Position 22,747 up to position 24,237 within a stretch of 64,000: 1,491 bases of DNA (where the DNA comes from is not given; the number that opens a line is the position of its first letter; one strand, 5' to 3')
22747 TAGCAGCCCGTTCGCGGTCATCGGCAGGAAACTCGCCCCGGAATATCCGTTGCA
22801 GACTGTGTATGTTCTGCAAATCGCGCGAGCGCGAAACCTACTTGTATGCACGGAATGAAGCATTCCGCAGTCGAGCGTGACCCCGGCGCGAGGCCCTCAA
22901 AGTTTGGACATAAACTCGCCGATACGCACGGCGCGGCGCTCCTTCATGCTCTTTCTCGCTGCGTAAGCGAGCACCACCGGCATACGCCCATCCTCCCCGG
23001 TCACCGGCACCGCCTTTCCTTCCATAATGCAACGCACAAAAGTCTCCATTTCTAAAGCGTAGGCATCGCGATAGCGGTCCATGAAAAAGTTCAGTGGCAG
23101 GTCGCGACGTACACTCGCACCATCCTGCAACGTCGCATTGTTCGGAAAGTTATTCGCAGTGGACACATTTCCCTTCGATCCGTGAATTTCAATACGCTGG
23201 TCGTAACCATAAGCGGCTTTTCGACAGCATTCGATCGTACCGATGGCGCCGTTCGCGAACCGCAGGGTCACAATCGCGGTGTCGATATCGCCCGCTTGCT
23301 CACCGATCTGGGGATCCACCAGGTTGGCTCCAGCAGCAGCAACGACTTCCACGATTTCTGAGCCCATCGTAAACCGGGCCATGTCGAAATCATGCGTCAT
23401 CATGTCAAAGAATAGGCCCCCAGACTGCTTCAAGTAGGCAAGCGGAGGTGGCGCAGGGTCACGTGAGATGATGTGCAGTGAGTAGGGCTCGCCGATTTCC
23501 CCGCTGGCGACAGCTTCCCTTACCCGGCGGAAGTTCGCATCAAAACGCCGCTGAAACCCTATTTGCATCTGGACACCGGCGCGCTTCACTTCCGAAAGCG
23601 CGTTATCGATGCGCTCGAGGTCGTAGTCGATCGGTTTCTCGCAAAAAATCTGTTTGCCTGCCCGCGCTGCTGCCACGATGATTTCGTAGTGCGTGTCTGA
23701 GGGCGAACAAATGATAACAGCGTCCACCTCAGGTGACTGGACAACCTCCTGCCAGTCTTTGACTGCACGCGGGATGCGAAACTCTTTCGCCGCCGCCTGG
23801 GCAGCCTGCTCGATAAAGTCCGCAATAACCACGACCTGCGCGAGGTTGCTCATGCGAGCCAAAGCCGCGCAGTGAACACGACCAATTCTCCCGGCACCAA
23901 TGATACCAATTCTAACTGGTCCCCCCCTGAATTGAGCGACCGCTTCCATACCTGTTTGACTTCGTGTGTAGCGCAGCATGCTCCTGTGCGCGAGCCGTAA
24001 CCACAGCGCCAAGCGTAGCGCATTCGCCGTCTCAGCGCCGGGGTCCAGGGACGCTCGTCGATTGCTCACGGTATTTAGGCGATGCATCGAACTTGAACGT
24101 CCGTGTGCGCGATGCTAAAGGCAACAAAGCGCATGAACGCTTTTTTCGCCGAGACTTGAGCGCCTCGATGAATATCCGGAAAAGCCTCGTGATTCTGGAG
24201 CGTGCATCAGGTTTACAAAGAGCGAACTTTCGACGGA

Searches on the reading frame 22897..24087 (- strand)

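Call 19: search_protein_families(library=pfam, max_evalue=0.01, proteins=[window:22897-24087:-])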
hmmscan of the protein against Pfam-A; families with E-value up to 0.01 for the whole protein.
window:22897-24087:- (396 aa): 10 families
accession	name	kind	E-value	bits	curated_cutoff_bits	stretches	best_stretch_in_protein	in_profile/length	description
PF22725.1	GFO_IDH_MocA_C3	-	5.2e-33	114.1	27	1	186-308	1-123/124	GFO/IDH/MocA C-terminal domain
PF02894.22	GFO_IDH_MocA_C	-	8.6e-31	107.9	22.9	1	190-388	1-217/218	Oxidoreductase family, C-terminal alpha/beta domain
PF01408.29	GFO_IDH_MocA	-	2.8e-30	105.9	24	1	58-178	1-120/120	Oxidoreductase family, NAD-binding Rossmann fold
PF03435.24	Sacchrp_dh_NADP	-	1.1e-05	26.2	25.1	1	60-148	1-96/129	Saccharopine dehydrogenase NADP binding domain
PF02254.24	TrkA_N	-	6.7e-05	23.6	23.8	1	61-143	2-85/116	TrkA-N domain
PF03807.23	F420_oxidored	-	0.00023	22.2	21.6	1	59-140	1-79/94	NADP oxidoreductase coenzyme F420-dependent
PF00044.30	Gp_dh_N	-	0.00046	20.9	31.7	1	58-98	1-40/101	Glyceraldehyde 3-phosphate dehydrogenase, NAD binding domain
PF03447.22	NAD_binding_3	-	0.00062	20.9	24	1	64-147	1-85/116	Homoserine dehydrogenase, NAD binding domain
PF10727.15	Rossmann-like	-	0.0054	16.9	23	0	51-108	8-61/131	Rossmann-like domain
PF00056.29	Ldh_1_N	-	0.007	16.8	27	0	58-104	1-47/141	lactate/malate dehydrogenase, NAD binding domain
